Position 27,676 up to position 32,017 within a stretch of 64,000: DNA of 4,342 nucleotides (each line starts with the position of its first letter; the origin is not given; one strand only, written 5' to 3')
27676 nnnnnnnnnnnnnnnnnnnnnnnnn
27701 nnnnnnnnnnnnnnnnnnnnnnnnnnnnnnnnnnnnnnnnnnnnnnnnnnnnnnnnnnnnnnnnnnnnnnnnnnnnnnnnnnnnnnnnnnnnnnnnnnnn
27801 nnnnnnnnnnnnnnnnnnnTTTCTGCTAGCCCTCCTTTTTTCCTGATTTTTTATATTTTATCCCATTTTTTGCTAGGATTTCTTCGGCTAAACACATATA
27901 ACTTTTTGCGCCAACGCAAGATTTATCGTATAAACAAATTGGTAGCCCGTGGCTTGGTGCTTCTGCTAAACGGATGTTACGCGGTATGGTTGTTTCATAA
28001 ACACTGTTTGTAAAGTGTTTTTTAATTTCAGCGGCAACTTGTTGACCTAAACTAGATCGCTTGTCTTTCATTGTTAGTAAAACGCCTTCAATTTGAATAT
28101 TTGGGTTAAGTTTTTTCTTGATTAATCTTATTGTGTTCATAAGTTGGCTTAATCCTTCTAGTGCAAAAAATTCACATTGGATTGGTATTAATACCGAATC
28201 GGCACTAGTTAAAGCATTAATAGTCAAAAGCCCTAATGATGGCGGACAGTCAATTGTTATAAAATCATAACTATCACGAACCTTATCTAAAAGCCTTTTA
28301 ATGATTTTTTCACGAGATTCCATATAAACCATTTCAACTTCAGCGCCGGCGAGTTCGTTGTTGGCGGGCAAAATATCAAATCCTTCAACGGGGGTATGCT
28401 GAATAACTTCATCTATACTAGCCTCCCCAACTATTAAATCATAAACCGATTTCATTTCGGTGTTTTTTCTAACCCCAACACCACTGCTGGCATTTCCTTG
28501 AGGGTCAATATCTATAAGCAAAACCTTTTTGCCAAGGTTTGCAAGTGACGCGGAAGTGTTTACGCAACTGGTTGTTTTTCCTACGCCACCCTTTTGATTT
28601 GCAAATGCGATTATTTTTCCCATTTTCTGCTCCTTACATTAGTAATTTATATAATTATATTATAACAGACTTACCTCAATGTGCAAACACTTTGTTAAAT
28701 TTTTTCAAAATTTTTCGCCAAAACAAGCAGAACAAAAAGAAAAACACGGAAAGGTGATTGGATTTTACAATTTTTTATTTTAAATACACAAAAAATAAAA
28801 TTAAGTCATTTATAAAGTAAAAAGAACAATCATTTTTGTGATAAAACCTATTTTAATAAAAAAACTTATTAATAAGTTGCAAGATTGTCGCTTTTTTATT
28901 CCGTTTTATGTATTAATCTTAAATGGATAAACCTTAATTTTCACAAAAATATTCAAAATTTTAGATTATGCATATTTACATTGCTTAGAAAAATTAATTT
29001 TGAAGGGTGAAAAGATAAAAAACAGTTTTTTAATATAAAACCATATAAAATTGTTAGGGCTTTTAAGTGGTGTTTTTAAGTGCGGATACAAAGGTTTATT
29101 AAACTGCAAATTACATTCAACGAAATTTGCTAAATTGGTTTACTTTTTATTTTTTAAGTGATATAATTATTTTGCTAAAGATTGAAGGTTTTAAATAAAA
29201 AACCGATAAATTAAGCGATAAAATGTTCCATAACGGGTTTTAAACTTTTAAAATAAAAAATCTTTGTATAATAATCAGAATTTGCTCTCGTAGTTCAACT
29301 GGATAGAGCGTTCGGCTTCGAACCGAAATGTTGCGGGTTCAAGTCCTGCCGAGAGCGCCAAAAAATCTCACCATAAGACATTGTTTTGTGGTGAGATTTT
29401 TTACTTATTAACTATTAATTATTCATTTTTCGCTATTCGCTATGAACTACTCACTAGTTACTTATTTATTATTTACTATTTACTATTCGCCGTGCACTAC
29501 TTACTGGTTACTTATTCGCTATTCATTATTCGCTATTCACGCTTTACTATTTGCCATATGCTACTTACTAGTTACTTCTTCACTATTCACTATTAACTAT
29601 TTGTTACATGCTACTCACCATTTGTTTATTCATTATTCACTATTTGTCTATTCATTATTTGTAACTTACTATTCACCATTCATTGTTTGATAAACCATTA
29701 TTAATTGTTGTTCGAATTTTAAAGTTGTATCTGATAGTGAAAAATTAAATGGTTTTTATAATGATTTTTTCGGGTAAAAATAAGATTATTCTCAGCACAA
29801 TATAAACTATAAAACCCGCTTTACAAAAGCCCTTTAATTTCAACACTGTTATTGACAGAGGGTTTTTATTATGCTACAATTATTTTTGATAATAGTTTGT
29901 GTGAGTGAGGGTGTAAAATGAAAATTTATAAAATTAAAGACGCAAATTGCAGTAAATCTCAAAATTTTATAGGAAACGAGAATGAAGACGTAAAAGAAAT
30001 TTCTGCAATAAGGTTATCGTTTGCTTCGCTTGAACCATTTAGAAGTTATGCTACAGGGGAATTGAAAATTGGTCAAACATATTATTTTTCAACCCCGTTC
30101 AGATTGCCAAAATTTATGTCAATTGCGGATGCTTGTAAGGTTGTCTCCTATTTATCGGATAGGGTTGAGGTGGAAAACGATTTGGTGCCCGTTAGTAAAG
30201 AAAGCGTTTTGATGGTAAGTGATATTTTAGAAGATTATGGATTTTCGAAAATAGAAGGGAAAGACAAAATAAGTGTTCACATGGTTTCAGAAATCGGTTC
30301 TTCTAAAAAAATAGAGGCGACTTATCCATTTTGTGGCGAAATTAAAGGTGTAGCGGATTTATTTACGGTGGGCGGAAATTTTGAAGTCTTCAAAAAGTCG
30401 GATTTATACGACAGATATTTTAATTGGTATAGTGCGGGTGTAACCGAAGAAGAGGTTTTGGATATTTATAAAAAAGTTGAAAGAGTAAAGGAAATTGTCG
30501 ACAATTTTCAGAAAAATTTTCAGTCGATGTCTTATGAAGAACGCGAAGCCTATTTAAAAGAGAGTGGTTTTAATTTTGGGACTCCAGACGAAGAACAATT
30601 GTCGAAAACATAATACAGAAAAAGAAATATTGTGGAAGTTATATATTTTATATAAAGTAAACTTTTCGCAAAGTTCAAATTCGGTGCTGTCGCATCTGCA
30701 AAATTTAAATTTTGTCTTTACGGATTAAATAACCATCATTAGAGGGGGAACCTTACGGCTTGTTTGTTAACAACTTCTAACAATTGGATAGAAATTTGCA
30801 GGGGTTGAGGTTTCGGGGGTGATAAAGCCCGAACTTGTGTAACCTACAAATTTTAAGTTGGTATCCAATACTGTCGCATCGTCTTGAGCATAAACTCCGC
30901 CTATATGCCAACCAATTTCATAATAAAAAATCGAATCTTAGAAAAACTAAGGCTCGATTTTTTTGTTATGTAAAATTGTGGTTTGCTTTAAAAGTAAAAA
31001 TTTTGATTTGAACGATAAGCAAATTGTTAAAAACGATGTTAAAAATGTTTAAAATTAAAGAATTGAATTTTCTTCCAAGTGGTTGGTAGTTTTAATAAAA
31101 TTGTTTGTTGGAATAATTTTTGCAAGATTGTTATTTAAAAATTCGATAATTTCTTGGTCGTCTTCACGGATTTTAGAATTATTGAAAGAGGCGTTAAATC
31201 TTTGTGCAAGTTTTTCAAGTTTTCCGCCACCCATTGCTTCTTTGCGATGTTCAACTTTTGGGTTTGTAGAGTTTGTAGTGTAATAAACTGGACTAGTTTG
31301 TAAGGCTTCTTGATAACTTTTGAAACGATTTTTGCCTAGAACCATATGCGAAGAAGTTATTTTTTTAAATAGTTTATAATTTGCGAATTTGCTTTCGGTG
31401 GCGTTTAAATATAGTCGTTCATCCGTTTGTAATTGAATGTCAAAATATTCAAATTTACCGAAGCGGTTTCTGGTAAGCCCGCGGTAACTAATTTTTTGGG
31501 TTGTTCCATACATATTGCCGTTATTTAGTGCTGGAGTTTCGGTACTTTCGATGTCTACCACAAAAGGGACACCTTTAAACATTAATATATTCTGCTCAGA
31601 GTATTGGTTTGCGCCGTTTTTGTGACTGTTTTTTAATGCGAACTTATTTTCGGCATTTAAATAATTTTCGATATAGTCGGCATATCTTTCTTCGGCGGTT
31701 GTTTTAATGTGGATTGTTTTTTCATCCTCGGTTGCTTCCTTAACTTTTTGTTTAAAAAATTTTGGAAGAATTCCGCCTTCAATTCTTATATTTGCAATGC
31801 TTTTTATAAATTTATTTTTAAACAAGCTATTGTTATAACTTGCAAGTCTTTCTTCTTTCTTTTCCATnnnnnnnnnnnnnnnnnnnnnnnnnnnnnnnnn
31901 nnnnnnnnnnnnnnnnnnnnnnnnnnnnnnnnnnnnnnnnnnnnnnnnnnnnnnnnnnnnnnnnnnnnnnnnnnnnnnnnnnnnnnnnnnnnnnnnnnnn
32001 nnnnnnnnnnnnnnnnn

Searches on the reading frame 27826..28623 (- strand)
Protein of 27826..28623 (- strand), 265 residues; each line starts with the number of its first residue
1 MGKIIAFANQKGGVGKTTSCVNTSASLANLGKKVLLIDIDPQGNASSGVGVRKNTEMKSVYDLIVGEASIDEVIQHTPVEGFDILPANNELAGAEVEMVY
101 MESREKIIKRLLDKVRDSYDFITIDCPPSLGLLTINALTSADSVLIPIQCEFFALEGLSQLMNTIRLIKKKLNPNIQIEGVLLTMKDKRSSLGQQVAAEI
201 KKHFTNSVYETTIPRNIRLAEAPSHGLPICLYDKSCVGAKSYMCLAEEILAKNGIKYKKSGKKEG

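Call 8: search_protein_families(library=pfam, proteins=[window:27826-28623:-])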
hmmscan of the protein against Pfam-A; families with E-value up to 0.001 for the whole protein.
window:27826-28623:- (265 aa): 8 families
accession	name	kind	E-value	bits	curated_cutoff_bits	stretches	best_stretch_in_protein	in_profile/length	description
PF13614.12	AAA_31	-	3.7e-71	239.1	27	1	3-178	2-177/177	AAA domain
PF01656.29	CbiA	-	2.5e-26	92.5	25.4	1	5-229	1-125/125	CobQ/CobB/MinD/ParA nucleotide binding domain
PF09140.17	MipZ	-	1.6e-13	51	20.7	2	4-55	2-54/262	ATPase MipZ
PF06564.18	CBP_BcsQ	-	1.5e-10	41.5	21.3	1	4-247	3-231/234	Cellulose biosynthesis protein BcsQ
PF10609.15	ParA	-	1.6e-10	41.3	27.1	1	3-172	4-167/246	NUBPL iron-transfer P-loop NTPase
PF00142.24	Fer4_NifH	-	1.7e-10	41.3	25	1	10-253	7-248/271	4Fe-4S iron sulfur cluster binding proteins, NifH/frxC family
PF02374.21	ArsA_ATPase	-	1e-07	31.9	24.3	1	7-81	5-80/305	Anion-transporting ATPase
PF07015.17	VirC1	-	2.4e-05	24.2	24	1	3-101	2-103/231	VirC1 protein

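Call 9: search_protein_families(library=ncbifam, proteins=[window:27826-28623:-])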
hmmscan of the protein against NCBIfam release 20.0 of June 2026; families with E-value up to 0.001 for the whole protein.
window:27826-28623:- (265 aa): 31 families (the best 25 are shown)
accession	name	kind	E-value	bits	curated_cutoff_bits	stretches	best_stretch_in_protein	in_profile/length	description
NF041546.1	ParA_partition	equivalog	2.1e-32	112.3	180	2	4-59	1-57/203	ParA family partition ATPase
TIGR03453.1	partition_RepA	equivalog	7.3e-31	107.3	348.45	1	3-165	105-281/387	plasmid partitioning protein RepA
NF041283.1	PrgP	equivalog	1.3e-28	100.2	400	1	1-227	1-236/297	ParA superfamily DNA segregation protein PrgP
TIGR01969.1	minD_arch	subfamily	2.5e-27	95.6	201.75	1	4-259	2-237/251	cell division ATPase MinD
NF010443.0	PRK13869.1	subfamily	1.4e-21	76.8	446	1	3-208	122-346/405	plasmid-partitioning protein RepA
TIGR01968.1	minD_bact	equivalog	9.7e-19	67.7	212.9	1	3-253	2-240/261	septum site-determining protein MinD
TIGR01007.1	eps_fam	subfamily_domain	9.9e-16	57.9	108.05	1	3-134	18-142/204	polysaccharide biosynthesis tyrosine autokinase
NF010259.0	PRK13705.1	equivalog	2.4e-15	56.4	725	1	3-173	107-289/388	plasmid-partitioning protein SopA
TIGR03371.1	cellulose_yhjQ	equivalog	5.5e-15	55.5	157.85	1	3-247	2-239/246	cellulose biosynthesis protein BcsQ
NF008079.0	PRK10818.1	equivalog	1.2e-11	44.5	508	1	1-250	1-247/270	septum site-determining protein MinD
NF008568.0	PRK11519.1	equivalog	1.2e-10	40.3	1068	1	11-184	535-696/720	tyrosine-protein kinase Wzc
TIGR01287.1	nifH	equivalog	1.4e-10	40.9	394.35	1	10-81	7-76/275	nitrogenase iron protein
NF047398.1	AAA_KGGVGR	domain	1.7e-10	41.6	90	1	3-126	3-149/190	KGGVGR-motif variant AAA ATPase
NF007350.0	PRK09841.1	equivalog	3.1e-09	35.5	1248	1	6-192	535-709/726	tyrosine-protein kinase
TIGR03018.1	pepcterm_TyrKin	hypoth_equivalog_domain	1.4e-08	34.3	230.65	1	5-154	38-185/207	XrtA-associated tyrosine autokinase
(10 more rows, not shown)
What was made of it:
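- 27826..28623 (-): parA/soj (265 aa), Walker-type partition ATPase. calls 8, 9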

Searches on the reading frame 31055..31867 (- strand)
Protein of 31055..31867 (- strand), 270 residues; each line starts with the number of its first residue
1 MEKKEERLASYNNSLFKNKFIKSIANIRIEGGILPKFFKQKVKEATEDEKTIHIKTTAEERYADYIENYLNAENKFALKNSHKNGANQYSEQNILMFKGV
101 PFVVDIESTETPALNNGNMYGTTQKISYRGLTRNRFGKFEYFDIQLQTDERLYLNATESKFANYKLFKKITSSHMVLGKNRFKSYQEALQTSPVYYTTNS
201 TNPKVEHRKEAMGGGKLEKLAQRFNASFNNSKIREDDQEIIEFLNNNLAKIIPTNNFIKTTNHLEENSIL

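Call 8: search_protein_families(library=pfam, proteins=[window:31055-31867:-])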
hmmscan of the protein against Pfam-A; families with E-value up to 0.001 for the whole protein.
window:31055-31867:- (270 aa): 0 families

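Call 9: search_protein_families(library=ncbifam, proteins=[window:31055-31867:-])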
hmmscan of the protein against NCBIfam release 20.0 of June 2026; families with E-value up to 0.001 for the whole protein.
window:31055-31867:- (270 aa): 0 families

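Call 16: find_encoding_contigs(protein=window:31055-31867:-, flank=10000, max_places=10)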
Protein window:31055-31867:- (270 aa): no gene with exactly this product is on record in the collection.

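Call 49: search_protein_families(library=phrogs, proteins=[window:31055-31867:-], max_evalue=0.01)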
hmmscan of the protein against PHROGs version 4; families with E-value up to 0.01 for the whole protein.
window:31055-31867:- (270 aa): 0 families

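Call 64: find_homologous_proteins(query=window:31055-31867:-, max_evalue=0.001)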
Query window:31055-31867:- (270 aa): 3 proteins with E <= 0.001 among 526 candidates.
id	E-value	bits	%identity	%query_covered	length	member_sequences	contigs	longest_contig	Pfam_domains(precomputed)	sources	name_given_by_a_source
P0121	3.8e-170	582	100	100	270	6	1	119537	-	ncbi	-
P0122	7.7e-145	499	85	100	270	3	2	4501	-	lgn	-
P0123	5.6e-114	398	67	100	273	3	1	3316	-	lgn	-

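Call 70: find_encoding_contigs(protein=P0121, flank=3000, max_places=3)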
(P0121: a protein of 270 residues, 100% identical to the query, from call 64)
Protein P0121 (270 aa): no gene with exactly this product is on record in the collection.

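Call 71: list_cluster_members(proteins=[P0121, P0004])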
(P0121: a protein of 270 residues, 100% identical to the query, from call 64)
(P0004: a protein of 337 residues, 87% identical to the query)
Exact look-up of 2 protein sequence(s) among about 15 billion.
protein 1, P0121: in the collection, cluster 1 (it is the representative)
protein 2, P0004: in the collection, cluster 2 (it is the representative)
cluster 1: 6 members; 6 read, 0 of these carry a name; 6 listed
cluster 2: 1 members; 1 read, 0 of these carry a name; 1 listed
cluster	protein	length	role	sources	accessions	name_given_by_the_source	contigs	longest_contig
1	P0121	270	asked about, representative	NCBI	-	-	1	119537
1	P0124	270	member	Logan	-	-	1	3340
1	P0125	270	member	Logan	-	-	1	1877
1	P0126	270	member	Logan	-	-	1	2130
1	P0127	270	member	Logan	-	-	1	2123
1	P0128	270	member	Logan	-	-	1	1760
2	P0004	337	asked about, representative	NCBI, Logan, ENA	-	-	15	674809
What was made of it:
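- Tried and rejected: The cluster look-up gave no names (call 71).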

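Call 75: predict_structure(alignment_id=A4)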
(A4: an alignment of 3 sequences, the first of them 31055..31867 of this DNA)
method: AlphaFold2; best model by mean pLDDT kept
length: 270 residues; sequences in the alignment: 3
mean_pLDDT: 36.2   pTM: 0.29
mean pLDDT of the five models: 36.2, 34.9, 34.7, 33.4, 29.1
residues with pLDDT >= 90: 0; 70-90: 0; 50-70: 18; < 50: 252
segments of 3 or more residues with pLDDT < 50: 1-102, 108-124, 142-181, 184-241, 244-270
pLDDT, mean of each block of 10 residues (from residue 1): 38 30 25 30 33 28 30 31 37 42 47 39 49 51 46 33 31 41 47 35 26 32 33 41 47 32 24
secondary structure, 60 per line:
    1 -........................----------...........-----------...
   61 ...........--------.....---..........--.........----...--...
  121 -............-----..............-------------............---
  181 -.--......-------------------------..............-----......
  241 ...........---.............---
elements in order: H2-25 H36-46 H58-71 E80-84 E88-97 E100-108 E113-115 E118-120 E122-133 E139-152 E166-177 H185-190 H216-229 H235-251 H255-267
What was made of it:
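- Tried and rejected: The AlphaFold model has a mean pLDDT of 36 (call 75), so no fold search was run.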

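Call 76: search_protein_representatives(protein=window:31055-31867:-)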
Query: 270 residues. Proteins with E-value up to 0.001 (for the whole library): 3; up to 1e-10: 3; up to 1e-30: 1. The best 3 are listed.
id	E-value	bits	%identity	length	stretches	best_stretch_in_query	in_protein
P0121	1.2e-170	581.8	100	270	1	1-270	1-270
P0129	3.0e-24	102.5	30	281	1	5-264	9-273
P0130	5.7e-16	75.4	29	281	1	5-260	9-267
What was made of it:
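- Tried and rejected: There are only 3 homologous clusters among 1.84 billion representatives (calls 64, 76).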
